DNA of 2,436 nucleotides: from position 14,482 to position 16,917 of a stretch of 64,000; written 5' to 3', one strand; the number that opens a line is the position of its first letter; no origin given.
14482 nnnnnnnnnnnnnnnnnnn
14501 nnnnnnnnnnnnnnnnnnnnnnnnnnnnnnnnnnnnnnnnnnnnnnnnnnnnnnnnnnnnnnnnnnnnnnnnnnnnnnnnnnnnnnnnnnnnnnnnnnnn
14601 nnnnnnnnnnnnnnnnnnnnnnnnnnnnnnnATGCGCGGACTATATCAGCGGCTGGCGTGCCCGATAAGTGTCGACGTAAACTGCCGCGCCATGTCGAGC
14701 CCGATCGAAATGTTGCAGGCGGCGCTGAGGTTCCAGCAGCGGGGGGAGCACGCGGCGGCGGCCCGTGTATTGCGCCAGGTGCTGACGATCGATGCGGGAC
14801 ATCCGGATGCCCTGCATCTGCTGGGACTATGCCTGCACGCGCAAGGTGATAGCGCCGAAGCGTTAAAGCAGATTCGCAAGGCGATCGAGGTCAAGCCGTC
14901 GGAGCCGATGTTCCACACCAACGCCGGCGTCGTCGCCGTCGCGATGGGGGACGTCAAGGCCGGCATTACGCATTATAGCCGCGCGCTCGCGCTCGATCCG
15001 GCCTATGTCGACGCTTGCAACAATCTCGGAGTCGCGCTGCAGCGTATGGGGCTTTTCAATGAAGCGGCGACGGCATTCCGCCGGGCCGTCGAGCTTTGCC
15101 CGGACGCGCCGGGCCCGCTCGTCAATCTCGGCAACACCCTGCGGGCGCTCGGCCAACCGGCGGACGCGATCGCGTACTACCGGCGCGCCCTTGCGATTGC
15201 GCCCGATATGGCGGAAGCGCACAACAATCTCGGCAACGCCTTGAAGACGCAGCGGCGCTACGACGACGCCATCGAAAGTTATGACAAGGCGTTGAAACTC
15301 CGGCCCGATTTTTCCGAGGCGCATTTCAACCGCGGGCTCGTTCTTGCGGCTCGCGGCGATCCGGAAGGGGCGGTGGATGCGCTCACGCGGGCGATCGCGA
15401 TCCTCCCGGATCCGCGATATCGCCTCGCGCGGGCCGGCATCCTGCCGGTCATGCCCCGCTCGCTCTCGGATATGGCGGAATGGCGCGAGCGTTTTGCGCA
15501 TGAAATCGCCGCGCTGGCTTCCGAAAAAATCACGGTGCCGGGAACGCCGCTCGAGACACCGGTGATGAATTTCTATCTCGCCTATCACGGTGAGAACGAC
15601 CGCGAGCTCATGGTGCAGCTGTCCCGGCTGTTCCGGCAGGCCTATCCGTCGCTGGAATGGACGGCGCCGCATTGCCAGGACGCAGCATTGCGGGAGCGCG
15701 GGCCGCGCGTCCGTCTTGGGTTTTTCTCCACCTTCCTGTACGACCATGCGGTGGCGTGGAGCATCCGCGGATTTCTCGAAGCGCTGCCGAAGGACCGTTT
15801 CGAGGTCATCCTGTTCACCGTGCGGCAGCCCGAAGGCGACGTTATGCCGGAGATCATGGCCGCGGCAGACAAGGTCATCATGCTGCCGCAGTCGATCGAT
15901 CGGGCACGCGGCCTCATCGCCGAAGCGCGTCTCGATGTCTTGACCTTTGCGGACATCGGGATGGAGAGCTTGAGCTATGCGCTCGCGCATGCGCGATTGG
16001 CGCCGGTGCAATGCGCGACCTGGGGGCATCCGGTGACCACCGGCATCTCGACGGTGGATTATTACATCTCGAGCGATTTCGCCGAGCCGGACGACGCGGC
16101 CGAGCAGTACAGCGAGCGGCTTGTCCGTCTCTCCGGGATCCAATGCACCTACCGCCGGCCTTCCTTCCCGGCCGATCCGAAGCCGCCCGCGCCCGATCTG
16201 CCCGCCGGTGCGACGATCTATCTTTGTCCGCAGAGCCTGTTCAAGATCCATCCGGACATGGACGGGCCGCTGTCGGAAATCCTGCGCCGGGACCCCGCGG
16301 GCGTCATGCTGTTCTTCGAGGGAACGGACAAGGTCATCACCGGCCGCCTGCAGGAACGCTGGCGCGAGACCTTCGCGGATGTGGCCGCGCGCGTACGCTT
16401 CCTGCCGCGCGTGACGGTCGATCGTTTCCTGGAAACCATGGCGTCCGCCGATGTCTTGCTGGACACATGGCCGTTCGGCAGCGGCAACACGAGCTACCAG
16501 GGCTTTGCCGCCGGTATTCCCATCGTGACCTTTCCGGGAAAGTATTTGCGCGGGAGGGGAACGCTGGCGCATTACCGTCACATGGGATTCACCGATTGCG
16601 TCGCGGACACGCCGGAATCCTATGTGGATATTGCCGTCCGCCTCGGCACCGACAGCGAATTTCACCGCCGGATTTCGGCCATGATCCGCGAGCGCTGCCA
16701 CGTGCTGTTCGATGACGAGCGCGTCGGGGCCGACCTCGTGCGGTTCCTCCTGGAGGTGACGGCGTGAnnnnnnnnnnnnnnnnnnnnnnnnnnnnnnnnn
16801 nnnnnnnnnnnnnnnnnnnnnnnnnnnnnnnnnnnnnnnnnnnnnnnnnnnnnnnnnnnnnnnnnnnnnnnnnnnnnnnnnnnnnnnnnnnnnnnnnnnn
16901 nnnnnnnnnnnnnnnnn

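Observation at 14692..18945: Tandem pair of TPR-GT41 (O-GlcNAc-transferase-like) enzymes in a flagellar locus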

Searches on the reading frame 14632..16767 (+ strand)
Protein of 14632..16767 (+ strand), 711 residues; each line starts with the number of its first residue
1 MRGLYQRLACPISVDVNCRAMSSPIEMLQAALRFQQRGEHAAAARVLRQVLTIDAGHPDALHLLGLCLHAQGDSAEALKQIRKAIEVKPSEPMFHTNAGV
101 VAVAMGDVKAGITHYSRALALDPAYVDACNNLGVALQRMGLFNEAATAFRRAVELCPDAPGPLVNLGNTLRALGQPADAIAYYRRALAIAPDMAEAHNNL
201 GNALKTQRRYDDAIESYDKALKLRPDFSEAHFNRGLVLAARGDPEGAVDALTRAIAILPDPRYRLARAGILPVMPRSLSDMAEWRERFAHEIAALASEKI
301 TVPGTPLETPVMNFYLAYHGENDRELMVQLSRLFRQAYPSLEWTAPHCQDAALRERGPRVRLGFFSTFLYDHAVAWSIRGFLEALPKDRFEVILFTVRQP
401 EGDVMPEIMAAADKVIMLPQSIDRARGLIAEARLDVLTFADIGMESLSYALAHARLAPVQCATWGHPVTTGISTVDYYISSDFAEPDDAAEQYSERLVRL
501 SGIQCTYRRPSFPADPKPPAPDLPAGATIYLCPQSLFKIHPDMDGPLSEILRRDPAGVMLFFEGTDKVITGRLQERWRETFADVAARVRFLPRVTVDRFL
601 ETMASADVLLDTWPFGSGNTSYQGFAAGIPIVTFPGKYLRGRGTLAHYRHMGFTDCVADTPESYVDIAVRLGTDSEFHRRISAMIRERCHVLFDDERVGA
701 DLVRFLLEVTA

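Call 9: search_protein_families(library=pfam, proteins=[window:14632-16767:+], max_evalue=0.01)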
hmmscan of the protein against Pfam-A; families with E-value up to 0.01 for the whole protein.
window:14632-16767:+ (711 aa): 29 families (the best 25 are shown)
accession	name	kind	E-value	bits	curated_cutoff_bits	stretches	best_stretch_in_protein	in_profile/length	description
PF00515.34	TPR_1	-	1.8e-50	167.2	27.8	5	194-227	1-34/34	Tetratricopeptide repeat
PF07719.23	TPR_2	-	1.5e-47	156.3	27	5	194-226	1-33/34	Tetratricopeptide repeat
PF13414.12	TPR_11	-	5.1e-45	151.3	26.8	5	209-240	9-40/42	TPR repeat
PF13181.12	TPR_8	-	1.8e-35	118.5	25.7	4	194-226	1-33/34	Tetratricopeptide repeat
PF13432.12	TPR_16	-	3.1e-33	114.3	32.7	4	200-259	3-62/65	Tetratricopeptide repeat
PF13431.12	TPR_17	-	3.6e-31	105.3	24.4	4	217-248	2-33/34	Tetratricopeptide repeat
PF13424.12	TPR_12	-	3.4e-28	98.1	30.1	4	130-191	7-76/77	Tetratricopeptide repeat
PF14559.12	TPR_19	-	4e-28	98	25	4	207-268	4-66/68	Tetratricopeptide repeat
PF13428.12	TPR_14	-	1.6e-26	90.5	23.5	2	163-202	4-43/44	Tetratricopeptide repeat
PF13176.12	TPR_7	-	1.4e-25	87.6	27.9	2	163-193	2-32/36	Tetratricopeptide repeat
PF13844.12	Glyco_transf_41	-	1.3e-20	73.6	25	2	522-688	363-527/543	Glycosyl transferase family 41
PF13374.12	TPR_10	-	4.3e-19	68.3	27.5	3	164-189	6-31/42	Tetratricopeptide repeat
PF13371.12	TPR_9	-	7e-16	58.4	35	3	202-262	3-63/73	Tetratricopeptide repeat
PF13174.12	TPR_6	-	1.4e-15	57.2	26.3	0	163-192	3-32/33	Tetratricopeptide repeat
PF23914.1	TPR_CcmH_CycH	-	4.4e-10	40.1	42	0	184-246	40-102/158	Cytochrome c-type biogenesis protein H TPR domain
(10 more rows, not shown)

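Call 11: search_protein_families(library=ncbifam, proteins=[window:14632-16767:+], max_evalue=0.001)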
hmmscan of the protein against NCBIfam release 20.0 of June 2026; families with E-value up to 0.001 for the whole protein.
window:14632-16767:+ (711 aa): 29 families (the best 25 are shown)
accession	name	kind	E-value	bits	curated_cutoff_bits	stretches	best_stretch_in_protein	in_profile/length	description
NF040959.1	MamA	equivalog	1.4e-39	135.7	200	3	31-159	44-172/204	magnetosome protein MamA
TIGR02521.1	type_IV_pilW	equivalog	6.4e-25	88.1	154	2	151-260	56-167/234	type IV pilus biogenesis/stability protein PilW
NF033920.0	C39_PA2778_fam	equivalog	6.9e-25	87.9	150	4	135-225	165-255/255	PA2778 family cysteine peptidase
NF033762.1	social_mot_Tgl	equivalog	1.1e-24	87.1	225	2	166-249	37-121/252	social motility TPR repeat lipoprotein Tgl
TIGR02917.1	PEP_TPR_lipo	equivalog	1.2e-24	86.3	312.2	1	37-256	342-561/899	XrtA/PEP-CTERM system TPR-repeat protein PrsT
NF033758.1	gliding_GltE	equivalog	1.6e-24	86.7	225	2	34-191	198-356/411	adventurous gliding motility TPR repeat lipoprotein GltE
TIGR02552.1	LcrH_SycD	equivalog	7.8e-23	80.7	104.8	3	120-194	46-120/136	SycD/LcrH family type III secretion system chaperone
NF008391.2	PRK11189.1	equivalog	1.7e-17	63.9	250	2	179-253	84-158/297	lipoprotein NlpI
NF011886.0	PRK15359.1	equivalog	2.8e-15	56.3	146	0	39-94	73-128/144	type III secretion system chaperone protein SscB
NF002725.1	PRK02603.1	equivalog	3.3e-13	50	143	1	65-143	42-123/173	photosystem I assembly protein Ycf3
TIGR00990.1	3a0801s09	subfamily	7.5e-13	48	757.25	1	65-224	338-497/615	mitochondrial import receptor subunit TOM70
NF049992.1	NGTferase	equivalog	3.7e-12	45.6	1000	1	403-676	306-575/614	UDP-glucose:protein N-beta-glucosyltransferase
NF007302.0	PRK09782.1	equivalog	1.9e-10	39.4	1223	2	24-160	545-680/990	phage receptor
TIGR02795.1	tol_pal_ybgF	equivalog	5.3e-10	39.9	90.1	0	127-185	40-101/119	tol-pal system protein YbgF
NF047558.1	TPR_END_plus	domain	1e-09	38.2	32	0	230-260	1-31/56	TPR end-of-group domain-containing protein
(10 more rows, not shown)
